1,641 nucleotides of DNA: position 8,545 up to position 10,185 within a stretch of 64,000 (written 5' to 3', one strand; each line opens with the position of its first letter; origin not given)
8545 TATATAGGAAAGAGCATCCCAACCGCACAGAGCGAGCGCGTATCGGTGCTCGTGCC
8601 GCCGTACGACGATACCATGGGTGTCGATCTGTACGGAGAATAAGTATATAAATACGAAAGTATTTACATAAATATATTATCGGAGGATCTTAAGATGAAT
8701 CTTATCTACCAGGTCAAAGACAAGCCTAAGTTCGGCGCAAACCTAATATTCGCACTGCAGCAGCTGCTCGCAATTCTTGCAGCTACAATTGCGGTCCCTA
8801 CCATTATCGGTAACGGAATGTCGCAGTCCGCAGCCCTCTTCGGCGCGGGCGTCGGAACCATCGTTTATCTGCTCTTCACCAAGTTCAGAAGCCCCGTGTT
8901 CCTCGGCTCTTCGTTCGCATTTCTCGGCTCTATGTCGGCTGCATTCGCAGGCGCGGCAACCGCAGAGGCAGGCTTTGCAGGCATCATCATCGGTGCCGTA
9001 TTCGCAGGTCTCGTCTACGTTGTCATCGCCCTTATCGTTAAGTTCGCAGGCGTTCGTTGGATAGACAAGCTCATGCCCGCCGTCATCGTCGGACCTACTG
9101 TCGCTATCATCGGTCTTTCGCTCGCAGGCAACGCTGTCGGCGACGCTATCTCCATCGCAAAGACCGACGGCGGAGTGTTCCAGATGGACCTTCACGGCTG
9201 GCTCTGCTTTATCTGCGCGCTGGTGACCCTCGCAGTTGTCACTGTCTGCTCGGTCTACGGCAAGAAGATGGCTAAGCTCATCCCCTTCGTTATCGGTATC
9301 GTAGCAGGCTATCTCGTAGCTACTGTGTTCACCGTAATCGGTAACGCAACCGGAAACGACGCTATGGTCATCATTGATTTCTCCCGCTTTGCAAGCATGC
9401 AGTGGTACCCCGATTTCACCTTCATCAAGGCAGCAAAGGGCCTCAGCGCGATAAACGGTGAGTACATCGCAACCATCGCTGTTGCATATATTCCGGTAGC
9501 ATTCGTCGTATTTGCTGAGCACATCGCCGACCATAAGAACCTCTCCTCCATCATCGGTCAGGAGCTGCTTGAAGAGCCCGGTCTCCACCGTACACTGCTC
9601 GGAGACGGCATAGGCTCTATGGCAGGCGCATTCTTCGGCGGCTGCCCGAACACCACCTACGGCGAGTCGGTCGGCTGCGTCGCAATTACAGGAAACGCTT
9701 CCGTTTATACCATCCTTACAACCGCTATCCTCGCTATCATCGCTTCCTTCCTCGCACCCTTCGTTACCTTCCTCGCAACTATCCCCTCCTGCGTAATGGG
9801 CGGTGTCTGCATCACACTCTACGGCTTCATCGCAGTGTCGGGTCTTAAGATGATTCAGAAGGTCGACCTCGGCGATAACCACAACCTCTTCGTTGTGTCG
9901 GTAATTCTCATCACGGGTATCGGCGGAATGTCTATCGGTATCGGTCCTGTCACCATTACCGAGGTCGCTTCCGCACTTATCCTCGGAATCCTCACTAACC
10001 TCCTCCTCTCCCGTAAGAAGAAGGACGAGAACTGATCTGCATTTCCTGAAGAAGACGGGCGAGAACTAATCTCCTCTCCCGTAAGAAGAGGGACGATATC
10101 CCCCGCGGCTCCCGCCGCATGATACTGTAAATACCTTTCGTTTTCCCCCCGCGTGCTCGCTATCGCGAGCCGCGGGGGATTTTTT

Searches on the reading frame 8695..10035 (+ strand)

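Call 18: search_protein_families(library=pfam, proteins=[window:8695-10035:+], max_evalue=0.01)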
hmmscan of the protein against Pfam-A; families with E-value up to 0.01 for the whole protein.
window:8695-10035:+ (446 aa): 1 family
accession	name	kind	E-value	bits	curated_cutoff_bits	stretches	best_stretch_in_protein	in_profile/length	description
PF00860.26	Xan_ur_permease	-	5e-73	246.5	27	1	16-413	3-385/389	Permease family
